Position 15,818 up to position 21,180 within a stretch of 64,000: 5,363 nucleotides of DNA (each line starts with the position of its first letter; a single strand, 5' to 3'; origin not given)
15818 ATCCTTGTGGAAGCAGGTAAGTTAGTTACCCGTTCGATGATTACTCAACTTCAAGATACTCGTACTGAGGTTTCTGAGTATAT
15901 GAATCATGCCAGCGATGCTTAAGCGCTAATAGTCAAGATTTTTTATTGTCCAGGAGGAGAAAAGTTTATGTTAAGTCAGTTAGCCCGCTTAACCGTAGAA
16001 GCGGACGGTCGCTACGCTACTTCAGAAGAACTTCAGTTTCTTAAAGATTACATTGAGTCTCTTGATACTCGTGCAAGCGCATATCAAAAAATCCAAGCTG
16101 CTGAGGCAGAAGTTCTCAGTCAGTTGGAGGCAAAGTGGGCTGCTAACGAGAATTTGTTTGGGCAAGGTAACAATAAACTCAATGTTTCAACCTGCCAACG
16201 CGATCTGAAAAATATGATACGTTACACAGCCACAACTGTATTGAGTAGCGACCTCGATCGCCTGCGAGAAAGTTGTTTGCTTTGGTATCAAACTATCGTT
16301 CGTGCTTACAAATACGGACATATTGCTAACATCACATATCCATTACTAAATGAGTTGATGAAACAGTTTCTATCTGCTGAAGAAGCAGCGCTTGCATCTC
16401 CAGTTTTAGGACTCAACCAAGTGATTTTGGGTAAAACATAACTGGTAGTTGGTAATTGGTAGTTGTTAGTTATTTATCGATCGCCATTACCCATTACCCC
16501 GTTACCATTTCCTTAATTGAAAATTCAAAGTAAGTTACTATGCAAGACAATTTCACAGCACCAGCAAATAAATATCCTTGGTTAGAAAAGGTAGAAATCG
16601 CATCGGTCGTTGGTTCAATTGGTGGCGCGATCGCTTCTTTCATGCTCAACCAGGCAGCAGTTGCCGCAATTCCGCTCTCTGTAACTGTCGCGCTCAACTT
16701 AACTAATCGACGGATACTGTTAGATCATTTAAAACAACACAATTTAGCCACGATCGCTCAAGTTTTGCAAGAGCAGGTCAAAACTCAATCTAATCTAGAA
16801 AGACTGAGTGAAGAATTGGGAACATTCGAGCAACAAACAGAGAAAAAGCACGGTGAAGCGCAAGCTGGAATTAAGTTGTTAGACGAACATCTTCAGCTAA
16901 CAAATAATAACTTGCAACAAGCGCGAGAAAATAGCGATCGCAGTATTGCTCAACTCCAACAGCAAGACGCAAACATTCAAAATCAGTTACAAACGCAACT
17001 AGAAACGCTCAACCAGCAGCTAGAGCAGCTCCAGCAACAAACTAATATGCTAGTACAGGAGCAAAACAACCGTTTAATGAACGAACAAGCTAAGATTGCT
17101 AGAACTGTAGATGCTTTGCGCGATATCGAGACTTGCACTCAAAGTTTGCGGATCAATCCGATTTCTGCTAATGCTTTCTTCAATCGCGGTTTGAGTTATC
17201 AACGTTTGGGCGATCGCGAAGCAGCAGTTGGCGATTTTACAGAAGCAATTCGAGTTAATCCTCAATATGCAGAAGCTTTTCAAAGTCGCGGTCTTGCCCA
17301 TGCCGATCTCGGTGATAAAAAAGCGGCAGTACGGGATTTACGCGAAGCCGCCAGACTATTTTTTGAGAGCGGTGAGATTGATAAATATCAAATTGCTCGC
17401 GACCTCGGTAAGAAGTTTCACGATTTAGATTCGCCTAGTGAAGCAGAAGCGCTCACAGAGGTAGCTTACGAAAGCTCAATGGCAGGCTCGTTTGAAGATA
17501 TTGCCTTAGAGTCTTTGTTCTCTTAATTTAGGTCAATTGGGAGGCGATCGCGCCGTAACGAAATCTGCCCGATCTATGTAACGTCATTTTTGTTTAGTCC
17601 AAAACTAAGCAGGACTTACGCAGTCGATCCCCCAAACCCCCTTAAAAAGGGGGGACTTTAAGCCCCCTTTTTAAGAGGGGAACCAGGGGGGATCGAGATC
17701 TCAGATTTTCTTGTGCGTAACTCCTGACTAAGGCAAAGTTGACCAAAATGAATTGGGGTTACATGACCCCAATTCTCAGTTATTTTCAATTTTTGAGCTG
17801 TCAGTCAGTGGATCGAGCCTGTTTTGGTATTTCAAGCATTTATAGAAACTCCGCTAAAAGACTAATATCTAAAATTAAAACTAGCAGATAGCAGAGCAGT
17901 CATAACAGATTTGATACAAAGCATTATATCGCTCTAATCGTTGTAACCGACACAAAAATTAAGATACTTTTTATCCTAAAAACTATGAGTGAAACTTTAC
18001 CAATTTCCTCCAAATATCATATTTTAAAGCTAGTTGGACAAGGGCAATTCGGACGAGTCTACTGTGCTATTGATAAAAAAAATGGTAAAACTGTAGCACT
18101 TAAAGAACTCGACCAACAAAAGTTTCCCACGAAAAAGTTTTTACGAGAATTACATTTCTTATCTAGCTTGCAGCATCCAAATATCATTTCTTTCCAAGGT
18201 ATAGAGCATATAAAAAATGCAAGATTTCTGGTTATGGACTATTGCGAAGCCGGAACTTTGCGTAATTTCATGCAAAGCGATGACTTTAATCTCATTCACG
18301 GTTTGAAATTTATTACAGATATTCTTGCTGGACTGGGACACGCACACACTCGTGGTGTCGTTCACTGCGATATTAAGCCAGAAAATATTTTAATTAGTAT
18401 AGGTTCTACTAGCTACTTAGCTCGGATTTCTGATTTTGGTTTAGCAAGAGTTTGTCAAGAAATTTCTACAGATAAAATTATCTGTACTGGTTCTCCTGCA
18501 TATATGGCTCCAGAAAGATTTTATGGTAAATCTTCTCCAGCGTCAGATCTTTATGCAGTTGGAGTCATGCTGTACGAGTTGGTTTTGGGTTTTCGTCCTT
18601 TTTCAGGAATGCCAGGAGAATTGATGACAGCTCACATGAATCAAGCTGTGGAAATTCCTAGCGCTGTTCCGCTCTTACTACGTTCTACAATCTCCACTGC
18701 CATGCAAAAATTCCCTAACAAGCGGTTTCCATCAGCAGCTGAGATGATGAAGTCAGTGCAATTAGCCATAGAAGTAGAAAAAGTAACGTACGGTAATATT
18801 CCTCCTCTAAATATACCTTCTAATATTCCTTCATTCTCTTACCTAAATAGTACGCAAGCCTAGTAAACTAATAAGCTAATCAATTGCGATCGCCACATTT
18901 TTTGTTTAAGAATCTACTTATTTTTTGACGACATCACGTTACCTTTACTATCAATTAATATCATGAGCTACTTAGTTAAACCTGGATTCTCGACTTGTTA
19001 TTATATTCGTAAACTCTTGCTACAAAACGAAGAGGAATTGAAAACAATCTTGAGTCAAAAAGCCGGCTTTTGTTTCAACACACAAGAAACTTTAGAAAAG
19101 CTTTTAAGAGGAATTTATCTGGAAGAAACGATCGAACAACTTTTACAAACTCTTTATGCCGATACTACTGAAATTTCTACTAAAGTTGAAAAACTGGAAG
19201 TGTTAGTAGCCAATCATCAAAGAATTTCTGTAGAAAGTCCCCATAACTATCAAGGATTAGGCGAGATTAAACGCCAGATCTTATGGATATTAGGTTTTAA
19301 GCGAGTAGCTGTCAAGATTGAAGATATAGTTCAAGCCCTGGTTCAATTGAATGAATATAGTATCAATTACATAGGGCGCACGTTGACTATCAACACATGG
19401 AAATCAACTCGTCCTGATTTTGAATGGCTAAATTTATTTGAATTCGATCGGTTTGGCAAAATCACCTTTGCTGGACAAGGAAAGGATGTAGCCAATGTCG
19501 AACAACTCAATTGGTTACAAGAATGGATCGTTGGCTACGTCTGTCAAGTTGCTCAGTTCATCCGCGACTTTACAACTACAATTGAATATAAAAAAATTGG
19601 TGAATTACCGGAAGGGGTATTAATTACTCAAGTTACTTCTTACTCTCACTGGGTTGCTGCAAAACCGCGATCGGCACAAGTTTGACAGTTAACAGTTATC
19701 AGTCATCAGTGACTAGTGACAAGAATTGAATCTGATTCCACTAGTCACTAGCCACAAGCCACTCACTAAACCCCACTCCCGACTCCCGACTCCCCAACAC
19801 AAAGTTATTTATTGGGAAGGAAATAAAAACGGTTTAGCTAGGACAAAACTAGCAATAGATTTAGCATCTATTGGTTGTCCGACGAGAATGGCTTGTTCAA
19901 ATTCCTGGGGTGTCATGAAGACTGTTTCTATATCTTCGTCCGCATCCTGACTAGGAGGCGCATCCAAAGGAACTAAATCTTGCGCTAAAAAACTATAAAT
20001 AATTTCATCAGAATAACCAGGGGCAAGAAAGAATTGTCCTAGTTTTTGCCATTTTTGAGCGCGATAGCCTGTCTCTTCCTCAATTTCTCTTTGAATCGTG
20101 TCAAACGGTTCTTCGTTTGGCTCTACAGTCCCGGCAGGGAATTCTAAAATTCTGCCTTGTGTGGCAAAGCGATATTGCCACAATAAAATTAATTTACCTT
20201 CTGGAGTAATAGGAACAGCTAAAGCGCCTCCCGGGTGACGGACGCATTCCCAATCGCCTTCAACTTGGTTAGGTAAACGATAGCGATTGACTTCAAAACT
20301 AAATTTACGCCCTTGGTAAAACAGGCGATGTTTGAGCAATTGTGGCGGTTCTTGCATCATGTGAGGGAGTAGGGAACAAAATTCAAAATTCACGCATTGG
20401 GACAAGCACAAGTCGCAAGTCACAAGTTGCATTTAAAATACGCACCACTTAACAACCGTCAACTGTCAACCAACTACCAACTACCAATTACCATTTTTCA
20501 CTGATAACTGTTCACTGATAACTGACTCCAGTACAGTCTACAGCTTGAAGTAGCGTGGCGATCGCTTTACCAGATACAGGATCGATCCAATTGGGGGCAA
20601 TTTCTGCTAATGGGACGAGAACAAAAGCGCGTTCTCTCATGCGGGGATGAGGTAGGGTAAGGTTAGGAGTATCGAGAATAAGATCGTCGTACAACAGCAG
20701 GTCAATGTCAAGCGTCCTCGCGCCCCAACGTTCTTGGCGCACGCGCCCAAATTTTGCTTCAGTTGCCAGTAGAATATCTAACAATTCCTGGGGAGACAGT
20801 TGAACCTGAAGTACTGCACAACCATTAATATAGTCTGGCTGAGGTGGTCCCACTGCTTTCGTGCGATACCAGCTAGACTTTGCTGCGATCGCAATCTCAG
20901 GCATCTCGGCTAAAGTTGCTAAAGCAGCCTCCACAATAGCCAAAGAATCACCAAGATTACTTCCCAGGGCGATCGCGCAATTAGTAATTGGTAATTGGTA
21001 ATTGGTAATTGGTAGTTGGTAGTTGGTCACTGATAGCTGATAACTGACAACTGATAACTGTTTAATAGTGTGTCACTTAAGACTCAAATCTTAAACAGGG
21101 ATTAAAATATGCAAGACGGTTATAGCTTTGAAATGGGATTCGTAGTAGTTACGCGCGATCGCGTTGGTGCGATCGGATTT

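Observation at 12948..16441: Six-gene operon: two V4R proteins + alpha/beta-like phycobiliprotein-fold pair + Cys/Trp repeat protein + adrenodoxin-type ferredoxin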

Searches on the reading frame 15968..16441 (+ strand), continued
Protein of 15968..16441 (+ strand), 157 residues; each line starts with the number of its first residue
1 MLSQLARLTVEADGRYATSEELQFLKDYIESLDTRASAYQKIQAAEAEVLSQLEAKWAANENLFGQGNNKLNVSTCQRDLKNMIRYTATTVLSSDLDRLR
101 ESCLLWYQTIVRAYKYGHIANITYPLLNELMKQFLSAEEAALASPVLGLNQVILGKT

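Call 33: search_protein_families(library=ncbifam, proteins=[L036:10938-11864:+], max_evalue=0.001)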
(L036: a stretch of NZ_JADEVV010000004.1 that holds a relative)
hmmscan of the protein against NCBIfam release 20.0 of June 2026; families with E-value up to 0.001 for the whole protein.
L036:10938-11864:+ (308 aa): 3 families
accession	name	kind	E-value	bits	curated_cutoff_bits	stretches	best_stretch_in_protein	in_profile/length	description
NF047558.1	TPR_END_plus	domain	3.6e-05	23.6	32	0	211-237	5-31/56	TPR end-of-group domain-containing protein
TIGR02521.1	type_IV_pilW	equivalog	0.00024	20.7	154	1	168-243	28-103/234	type IV pilus biogenesis/stability protein PilW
NF040959.1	MamA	equivalog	0.00034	20.1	200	1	170-249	70-148/204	magnetosome protein MamA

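Call 67: predict_structure(alignment_id=A1)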
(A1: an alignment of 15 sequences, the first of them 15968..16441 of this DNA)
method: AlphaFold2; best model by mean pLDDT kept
length: 157 residues; sequences in the alignment: 15
mean_pLDDT: 81.4   pTM: 0.73
mean pLDDT of the five models: 81.4, 77.5, 77.3, 76.8, 74.1
residues with pLDDT >= 90: 38; 70-90: 95; 50-70: 12; < 50: 12
segments of 3 or more residues with pLDDT < 50: 1-5, 7-12
pLDDT, mean of each block of 10 residues (from residue 1): 47 62 82 93 92 85 72 81 89 87 86 81 87 92 89 76
secondary structure, 60 per line:
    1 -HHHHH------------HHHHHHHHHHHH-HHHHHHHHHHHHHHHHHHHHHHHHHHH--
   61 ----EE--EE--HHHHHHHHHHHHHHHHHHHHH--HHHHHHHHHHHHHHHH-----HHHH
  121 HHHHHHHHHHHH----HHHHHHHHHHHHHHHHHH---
elements in order: H2-6 H19-30 H32-58 H73-93 H96-111 H117-132 H137-154

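Call 69: fold_search(model_id=the predicted structure, library=pdb)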
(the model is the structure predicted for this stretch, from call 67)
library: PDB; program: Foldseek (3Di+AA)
matches with E <= 10: 715; with E <= 0.001: 21
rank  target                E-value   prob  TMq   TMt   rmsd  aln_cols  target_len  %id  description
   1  9wg7_S2               1.6e-04  1.00  0.79  0.77   3.3       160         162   20  The structure of phycobilisome with a bicylindrical core from the cyanobacterium Synechococcus elongatus PCC 7942 (released 2026-04-01)
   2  9v7j_AL               2.2e-04  1.00  0.81  0.80   2.8       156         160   19  Phycobilisome core from Gloeobacter violaceus PCC 7421 (released 2025-09-24)
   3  8imk_A                2.7e-04  1.00  0.78  0.77   3.5       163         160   20  D3-D4, D1-D2, D'3-D'4, D'1-D'2 cylinder in cyanobacterial phycobilisome from Anthocerotibacter panamensis (Cluster C) (released 2023-10-25)
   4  4po5_A                3.1e-04  1.00  0.80  0.78   3.4       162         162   17  Crystal structure of allophycocyanin B from Synechocystis PCC 6803 (released 2014-10-29)
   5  2vjt_A                4.1e-04  1.00  0.74  0.73   3.6       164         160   17  The Structure of Allophycocyanin from Gloeobacter Violaceus (released 2008-03-25)
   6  9v7j_0                4.4e-04  1.00  0.80  0.79   2.9       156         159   19  Phycobilisome core from Gloeobacter violaceus PCC 7421 (released 2025-09-24)
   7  9v7j_2                4.8e-04  1.00  0.75  0.74   3.5       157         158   19  Phycobilisome core from Gloeobacter violaceus PCC 7421 (released 2025-09-24)
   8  8uhe_F                5.0e-04  1.00  0.80  0.79   3.0       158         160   23  Structure of the far-red light-absorbing allophycocyanin core expressed during FaRLiP (released 2024-01-03)
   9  8uhe_L                5.0e-04  1.00  0.76  0.75   3.0       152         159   23  Structure of the far-red light-absorbing allophycocyanin core expressed during FaRLiP (released 2024-01-03)
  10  9v7j_AF               5.3e-04  1.00  0.81  0.79   2.9       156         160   19  Phycobilisome core from Gloeobacter violaceus PCC 7421 (released 2025-09-24)
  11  2vjt_B                5.3e-04  1.00  0.81  0.79   2.8       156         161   19  The Structure of Allophycocyanin from Gloeobacter Violaceus (released 2008-03-25)
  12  5tjf_A                5.3e-04  1.00  0.72  0.72   4.0       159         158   17  The crystal structure of Allophycocyanin from the red algae Gracilaria chilensis (released 2017-05-24)
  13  4rmp_A                5.6e-04  1.00  0.74  0.73   3.6       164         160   18  Crystal structure of allophycocyanin from marine cyanobacterium Phormidium sp. A09DM (released 2015-05-13)
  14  4f0u_B                5.9e-04  1.00  0.79  0.77   3.0       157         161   21  X-Ray Crystal Structure of Allophycocyanin from Synechococcus elongatus PCC 7942 (released 2013-03-06)
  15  4f0u_A                6.1e-04  1.00  0.80  0.79   3.1       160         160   19  X-Ray Crystal Structure of Allophycocyanin from Synechococcus elongatus PCC 7942 (released 2013-03-06)
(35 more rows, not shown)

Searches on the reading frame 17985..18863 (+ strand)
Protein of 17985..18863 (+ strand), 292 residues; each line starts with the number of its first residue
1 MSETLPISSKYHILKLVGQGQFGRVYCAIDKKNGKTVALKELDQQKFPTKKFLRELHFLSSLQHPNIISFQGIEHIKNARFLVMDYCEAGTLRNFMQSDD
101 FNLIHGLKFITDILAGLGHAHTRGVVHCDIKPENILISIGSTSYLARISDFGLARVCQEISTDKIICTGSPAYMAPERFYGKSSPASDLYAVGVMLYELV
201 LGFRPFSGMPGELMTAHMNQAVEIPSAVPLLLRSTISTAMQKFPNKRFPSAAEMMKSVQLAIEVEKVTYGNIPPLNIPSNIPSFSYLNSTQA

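Call 32: search_protein_families(library=pfam, proteins=[window:17985-18863:+], max_evalue=0.01)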
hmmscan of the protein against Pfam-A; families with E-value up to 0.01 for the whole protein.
window:17985-18863:+ (292 aa): 4 families
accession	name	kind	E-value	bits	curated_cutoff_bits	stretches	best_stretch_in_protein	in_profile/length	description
PF00069.31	Pkinase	-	1.2e-50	172.8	31.7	1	11-247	1-251/263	Protein kinase domain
PF07714.23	PK_Tyr_Ser-Thr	-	3.4e-38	131.9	23.1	1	13-252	3-252/258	Protein tyrosine and serine/threonine kinase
PF03109.22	ABC1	-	0.0031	17.1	22.9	1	73-162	136-222/244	ABC1 atypical kinase-like domain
PF01636.29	APH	-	0.0039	17.4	23.2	0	120-142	165-185/239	Phosphotransferase enzyme family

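Call 33: search_protein_families(library=ncbifam, proteins=[window:17985-18863:+], max_evalue=0.001)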
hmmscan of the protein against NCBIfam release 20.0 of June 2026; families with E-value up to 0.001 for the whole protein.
window:17985-18863:+ (292 aa): 17 families
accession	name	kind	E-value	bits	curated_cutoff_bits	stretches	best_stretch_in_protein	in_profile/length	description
NF033483.0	PknB_PASTA_kin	equivalog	9.4e-52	176.8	450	1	7-266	5-273/563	Stk1 family PASTA domain-containing Ser/Thr kinase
NF047741.1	antiphage_MADS6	equivalog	1.6e-45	155.8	460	2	81-267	274-466/612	methylation-associated defense system protein kinase MAD6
NF052427.1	StpK7MSMEG_1200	equivalog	5.1e-39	134.2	900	1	10-265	8-272/601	serine/threonine protein kinase StpK7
NF009651.0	PRK13184.1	equivalog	3.6e-27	94.7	839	1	10-262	3-291/932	serine/threonine-protein kinase PknD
TIGR03903.1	TOMM_kin_cyc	equivalog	2.4e-26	91.9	705.75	1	38-261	7-250/1267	TOMM system kinase/cyclase fusion protein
NF038150.1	lanthi_synth_IV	equivalog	4.1e-18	65.1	650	1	6-258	186-453/851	class IV lanthionine synthetase LanL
NF033442.0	BREX_PglW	equivalog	3.1e-17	61.6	990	1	8-256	511-764/1391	BREX system serine/threonine kinase PglW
NF038151.1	lanthi_synth_III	equivalog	4.9e-12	45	575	1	10-229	221-451/833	class III lanthionine synthetase LanKC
NF043056.1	T4SS_LegK1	equivalog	1e-11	44.1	550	1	32-199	104-283/516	Dot/Icm T4SS effector kinase LegK1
NF058632.1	SerThrKinPrkT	equivalog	2.6e-11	43.1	280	1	9-140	21-153/322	serine/threonine protein kinase PrkT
NF053615.1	SerThrKinAfsKStmc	equivalog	2.8e-10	39.5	1300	1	113-254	121-260/809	protein serine/threonine kinase AfsK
TIGR03724.2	arch_bud32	equivalog_domain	1.4e-06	28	125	1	34-160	23-137/193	KEOPS complex kinase/ATPase Bud32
NF011463.0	PRK14879.1-4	equivalog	3.5e-05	23.3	188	1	49-159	62-165/237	Kae1-associated kinase Bud32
NF040671.1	PLuB_AAA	exception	0.00017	19.1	999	1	57-204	57-201/1256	PLuB system helicase-like protein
NF011464.0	PRK14879.1-7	equivalog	0.00019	21.2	246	1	34-158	36-153/221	Kae1-associated kinase Bud32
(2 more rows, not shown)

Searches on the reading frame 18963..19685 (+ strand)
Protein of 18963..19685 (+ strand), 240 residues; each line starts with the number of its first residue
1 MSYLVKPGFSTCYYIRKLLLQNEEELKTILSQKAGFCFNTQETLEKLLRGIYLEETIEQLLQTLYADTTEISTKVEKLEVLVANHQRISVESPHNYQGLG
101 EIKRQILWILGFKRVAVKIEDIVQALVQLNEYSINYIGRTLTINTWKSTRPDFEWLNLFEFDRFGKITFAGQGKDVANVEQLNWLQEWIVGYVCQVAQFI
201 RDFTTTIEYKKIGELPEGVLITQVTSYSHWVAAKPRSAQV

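Call 32: search_protein_families(library=pfam, proteins=[window:18963-19685:+], max_evalue=0.01)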
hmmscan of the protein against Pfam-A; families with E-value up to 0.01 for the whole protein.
window:18963-19685:+ (240 aa): 0 families

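Call 33: search_protein_families(library=ncbifam, proteins=[window:18963-19685:+], max_evalue=0.001)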
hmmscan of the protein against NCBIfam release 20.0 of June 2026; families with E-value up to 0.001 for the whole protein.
window:18963-19685:+ (240 aa): 0 families

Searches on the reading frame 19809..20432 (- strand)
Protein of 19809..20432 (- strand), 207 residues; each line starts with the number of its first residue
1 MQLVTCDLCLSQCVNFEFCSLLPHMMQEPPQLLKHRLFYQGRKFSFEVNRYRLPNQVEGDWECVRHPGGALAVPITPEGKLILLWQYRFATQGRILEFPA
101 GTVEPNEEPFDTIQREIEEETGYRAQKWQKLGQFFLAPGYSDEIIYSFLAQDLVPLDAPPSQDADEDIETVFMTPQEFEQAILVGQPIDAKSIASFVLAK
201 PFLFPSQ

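Call 32: search_protein_families(library=pfam, proteins=[window:19809-20432:-], max_evalue=0.01)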
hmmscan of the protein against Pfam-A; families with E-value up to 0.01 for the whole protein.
window:19809-20432:- (207 aa): 1 family
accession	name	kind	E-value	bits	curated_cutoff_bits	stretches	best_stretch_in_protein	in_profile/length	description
PF00293.34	NUDIX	-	3.8e-17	63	21.1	1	68-192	4-130/134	NUDIX domain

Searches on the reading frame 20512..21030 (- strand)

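Call 56: search_protein_families(library=pfam, proteins=[window:20512-21030:-], max_evalue=0.00001)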
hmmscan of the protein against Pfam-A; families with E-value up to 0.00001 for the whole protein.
window:20512-21030:- (172 aa): 1 family
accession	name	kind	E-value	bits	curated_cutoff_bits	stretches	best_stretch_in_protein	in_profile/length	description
PF01288.25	HPPK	-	5.5e-40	136.8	25.7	1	20-146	2-116/116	7,8-dihydro-6-hydroxymethylpterin-pyrophosphokinase (HPPK)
